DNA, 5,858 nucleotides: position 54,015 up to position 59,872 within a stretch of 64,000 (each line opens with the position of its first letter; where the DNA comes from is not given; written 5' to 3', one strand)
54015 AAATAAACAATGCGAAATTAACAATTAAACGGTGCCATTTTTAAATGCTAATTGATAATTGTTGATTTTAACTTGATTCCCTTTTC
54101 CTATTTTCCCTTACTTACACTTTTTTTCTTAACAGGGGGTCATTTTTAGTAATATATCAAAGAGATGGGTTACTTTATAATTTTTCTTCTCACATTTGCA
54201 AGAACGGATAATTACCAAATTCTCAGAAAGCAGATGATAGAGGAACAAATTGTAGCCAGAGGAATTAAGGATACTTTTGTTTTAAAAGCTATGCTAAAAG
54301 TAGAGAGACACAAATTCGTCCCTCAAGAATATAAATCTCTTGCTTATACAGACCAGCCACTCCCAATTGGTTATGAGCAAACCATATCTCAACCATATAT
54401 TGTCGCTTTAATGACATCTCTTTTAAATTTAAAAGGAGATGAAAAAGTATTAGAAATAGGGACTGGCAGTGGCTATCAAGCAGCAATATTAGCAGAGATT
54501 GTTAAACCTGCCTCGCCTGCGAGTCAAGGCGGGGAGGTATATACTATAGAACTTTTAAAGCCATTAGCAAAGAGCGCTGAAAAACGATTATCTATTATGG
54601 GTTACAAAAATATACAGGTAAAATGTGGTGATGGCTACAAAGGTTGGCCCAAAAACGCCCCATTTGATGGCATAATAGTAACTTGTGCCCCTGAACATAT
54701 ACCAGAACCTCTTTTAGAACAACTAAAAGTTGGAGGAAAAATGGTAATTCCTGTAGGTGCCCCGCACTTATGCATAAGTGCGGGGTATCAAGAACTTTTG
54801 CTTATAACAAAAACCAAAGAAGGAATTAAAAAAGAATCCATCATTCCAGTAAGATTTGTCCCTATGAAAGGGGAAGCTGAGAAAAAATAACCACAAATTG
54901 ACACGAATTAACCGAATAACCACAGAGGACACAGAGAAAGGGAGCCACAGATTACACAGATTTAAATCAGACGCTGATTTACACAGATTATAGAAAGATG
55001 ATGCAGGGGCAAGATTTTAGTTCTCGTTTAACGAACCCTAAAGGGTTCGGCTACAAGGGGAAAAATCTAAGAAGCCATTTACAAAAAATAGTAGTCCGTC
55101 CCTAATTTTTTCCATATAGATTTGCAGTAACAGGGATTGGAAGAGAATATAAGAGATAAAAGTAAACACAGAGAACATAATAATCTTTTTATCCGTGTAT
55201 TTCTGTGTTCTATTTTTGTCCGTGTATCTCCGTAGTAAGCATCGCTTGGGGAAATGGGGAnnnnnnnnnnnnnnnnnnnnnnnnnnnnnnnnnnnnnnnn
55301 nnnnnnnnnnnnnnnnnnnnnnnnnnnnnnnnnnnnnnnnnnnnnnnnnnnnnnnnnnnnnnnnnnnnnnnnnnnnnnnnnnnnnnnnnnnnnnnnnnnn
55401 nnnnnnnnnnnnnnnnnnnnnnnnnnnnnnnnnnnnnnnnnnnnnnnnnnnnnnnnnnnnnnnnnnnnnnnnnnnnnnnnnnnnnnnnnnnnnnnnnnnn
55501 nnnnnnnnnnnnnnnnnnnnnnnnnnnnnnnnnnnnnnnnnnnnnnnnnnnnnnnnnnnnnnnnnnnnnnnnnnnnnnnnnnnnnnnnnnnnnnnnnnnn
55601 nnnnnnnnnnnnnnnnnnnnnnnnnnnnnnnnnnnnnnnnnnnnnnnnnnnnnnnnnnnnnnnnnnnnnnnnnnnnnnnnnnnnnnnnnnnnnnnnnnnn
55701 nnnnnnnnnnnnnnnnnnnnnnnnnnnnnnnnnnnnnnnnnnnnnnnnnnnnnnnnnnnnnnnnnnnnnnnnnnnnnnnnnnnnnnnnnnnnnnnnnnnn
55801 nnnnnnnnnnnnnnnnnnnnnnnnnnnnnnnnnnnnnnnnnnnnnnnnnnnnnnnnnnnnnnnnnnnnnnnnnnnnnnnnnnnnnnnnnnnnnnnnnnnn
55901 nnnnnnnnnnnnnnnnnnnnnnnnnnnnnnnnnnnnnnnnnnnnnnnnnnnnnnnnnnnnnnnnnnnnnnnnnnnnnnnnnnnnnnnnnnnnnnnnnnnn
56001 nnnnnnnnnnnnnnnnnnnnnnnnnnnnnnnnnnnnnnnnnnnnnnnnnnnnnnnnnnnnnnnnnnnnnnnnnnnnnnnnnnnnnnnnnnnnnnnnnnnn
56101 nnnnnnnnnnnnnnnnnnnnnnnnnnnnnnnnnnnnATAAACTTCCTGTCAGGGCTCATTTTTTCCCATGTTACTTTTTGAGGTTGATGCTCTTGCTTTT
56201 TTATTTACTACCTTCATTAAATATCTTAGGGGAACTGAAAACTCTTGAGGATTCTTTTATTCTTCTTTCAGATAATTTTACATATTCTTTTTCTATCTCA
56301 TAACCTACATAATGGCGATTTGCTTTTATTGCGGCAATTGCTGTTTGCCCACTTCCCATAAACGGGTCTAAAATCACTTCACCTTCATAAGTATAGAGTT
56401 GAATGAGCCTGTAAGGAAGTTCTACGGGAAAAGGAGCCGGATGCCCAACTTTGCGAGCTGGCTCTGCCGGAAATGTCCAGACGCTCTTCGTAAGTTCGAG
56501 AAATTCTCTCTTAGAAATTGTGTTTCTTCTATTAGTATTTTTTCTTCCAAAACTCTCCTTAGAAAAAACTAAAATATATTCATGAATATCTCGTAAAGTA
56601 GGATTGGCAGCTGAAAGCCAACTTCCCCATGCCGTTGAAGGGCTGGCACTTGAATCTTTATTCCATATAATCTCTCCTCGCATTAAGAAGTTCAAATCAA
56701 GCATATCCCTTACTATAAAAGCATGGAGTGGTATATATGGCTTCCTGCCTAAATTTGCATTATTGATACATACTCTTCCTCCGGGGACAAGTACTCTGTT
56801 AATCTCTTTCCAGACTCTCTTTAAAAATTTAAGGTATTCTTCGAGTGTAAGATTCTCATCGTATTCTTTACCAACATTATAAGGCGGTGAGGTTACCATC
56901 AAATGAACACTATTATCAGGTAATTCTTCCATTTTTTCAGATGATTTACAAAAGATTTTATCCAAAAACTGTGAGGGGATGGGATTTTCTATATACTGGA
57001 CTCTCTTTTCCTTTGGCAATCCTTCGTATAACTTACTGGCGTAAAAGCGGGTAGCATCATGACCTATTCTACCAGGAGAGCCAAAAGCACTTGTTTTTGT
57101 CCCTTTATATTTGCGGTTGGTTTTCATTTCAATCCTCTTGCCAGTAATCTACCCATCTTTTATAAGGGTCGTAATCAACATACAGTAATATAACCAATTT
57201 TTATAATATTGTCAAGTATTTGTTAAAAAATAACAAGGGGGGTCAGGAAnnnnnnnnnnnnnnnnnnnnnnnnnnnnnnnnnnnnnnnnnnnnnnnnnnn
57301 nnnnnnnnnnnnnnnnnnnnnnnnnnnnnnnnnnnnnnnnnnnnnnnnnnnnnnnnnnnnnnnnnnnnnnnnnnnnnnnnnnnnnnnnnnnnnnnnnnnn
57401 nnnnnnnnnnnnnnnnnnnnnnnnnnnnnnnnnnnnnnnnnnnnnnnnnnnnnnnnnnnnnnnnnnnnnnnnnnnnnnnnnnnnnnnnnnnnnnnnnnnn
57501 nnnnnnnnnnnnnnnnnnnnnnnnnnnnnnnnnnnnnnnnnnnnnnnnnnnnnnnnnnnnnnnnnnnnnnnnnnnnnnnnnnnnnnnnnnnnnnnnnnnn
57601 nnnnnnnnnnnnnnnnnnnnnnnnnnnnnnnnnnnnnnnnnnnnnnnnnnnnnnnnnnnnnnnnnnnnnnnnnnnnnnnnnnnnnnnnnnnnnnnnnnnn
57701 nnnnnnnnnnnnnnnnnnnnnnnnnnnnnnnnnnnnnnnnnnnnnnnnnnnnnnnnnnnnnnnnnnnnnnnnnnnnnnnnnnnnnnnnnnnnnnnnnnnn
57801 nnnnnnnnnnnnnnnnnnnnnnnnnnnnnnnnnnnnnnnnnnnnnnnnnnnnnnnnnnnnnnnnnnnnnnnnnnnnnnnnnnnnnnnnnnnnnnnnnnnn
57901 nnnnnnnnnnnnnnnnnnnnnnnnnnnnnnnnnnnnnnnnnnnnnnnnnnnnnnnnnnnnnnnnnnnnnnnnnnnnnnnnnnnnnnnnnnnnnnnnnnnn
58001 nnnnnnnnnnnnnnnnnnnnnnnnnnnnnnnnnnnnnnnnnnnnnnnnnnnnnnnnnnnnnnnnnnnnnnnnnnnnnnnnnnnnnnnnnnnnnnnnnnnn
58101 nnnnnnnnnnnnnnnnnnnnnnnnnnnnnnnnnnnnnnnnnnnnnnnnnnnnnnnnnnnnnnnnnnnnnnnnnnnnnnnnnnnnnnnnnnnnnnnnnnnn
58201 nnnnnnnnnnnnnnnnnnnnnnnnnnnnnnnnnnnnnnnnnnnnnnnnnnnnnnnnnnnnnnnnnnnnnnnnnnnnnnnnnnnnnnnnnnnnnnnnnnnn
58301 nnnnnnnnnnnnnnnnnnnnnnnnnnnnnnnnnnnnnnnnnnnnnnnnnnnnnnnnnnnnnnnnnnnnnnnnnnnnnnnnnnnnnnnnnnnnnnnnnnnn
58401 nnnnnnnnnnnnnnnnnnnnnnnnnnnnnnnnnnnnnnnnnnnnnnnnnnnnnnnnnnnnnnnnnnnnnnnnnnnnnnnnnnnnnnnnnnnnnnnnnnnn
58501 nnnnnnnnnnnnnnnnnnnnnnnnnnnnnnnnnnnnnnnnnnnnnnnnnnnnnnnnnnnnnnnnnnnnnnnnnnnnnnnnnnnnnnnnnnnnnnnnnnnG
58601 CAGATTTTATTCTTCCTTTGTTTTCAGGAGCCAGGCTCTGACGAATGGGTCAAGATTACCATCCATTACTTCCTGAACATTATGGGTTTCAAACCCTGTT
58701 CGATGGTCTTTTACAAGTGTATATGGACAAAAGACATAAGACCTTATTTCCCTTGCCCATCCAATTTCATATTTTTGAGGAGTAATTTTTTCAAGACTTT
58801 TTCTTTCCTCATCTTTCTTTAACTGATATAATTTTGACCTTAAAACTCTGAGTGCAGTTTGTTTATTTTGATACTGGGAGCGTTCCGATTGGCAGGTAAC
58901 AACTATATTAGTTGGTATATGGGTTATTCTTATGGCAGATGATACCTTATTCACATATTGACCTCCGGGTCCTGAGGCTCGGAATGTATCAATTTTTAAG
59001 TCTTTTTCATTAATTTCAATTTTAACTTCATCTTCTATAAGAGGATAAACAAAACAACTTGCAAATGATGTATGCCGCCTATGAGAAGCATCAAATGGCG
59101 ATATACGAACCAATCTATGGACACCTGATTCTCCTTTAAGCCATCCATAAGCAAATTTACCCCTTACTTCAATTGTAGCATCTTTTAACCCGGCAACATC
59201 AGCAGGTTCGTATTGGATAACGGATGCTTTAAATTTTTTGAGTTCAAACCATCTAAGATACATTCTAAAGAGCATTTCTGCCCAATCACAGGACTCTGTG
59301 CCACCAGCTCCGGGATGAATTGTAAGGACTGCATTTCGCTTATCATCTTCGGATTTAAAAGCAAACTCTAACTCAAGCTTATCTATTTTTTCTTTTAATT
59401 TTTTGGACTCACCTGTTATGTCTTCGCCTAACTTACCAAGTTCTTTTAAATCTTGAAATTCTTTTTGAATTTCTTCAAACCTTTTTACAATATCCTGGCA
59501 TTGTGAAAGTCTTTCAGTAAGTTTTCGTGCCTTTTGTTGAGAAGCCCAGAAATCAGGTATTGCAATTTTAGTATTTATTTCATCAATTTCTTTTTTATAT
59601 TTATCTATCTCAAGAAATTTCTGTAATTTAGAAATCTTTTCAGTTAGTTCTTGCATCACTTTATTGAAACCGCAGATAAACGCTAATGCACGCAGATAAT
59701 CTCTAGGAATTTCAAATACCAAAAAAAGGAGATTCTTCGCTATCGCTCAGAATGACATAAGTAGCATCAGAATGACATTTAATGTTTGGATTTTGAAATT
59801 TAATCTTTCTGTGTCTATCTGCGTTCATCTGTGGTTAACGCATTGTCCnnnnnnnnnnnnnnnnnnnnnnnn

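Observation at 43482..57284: Palindromic elements supply stop codons and rewrite gene 3' ends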

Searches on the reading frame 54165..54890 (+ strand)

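Call 50: search_protein_families(library=pfam, proteins=[window:54165-54890:+], max_evalue=0.00001)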
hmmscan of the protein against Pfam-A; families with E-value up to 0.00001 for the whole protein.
window:54165-54890:+ (241 aa): 2 families
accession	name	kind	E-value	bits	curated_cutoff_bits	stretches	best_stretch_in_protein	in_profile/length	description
PF01135.25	PCMT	-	1.6e-62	211.5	20.3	1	22-237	4-208/210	Protein-L-isoaspartate(D-aspartate) O-methyltransferase (PCMT)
PF13847.12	Methyltransf_31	-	5.4e-06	26.6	27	1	90-182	2-90/145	Methyltransferase domain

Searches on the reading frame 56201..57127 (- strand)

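Call 50: search_protein_families(library=pfam, proteins=[window:56201-57127:-], max_evalue=0.00001)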
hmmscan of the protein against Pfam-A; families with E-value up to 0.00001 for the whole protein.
window:56201-57127:- (308 aa): 1 family
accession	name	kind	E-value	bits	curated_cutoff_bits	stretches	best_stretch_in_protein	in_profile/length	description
PF01555.25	N6_N4_Mtase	-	8.9e-51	173.4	26.7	1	74-287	1-220/221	DNA methylase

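Call 77: search_protein_families(library=ncbifam, proteins=[window:56201-57127:-], max_evalue=0.01)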
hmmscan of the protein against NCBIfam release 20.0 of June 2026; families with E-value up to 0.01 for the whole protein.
window:56201-57127:- (308 aa): 5 families
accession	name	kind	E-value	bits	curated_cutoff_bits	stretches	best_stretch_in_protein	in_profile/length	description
NF008572.0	PRK11524.1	equivalog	2.5e-26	92.5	292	1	62-295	22-261/294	adenine-specific DNA-methyltransferase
NF050803.1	DnaMtaseCcrMCaul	equivalog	1.1e-17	64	830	1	63-296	12-253/350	adenine-specific DNA-methyltransferase CcrM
NF010253.0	PRK13699.1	subfamily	7.6e-16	58.5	244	1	228-300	143-215/226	DNA methyltransferase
TIGR01177.1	TIGR01177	hypoth_equivalog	0.00051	19.5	316.55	0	248-279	182-213/330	TIGR01177 family methyltransferase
NF040721.1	Trm14_Arch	equivalog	0.00083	18.6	280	0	227-287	169-232/370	tRNA (guanine(6)-N2)-methyltransferase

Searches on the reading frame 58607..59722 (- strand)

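Call 50: search_protein_families(library=pfam, proteins=[window:58607-59722:-], max_evalue=0.00001)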
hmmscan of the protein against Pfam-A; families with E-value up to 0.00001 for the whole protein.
window:58607-59722:- (371 aa): 2 families
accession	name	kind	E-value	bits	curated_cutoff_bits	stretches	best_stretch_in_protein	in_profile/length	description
PF03462.23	PCRF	-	6.2e-56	189.7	24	1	43-222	2-193/194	PCRF domain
PF00472.26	RF-1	-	2.3e-41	140.8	35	1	231-341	1-116/116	RF-1 domain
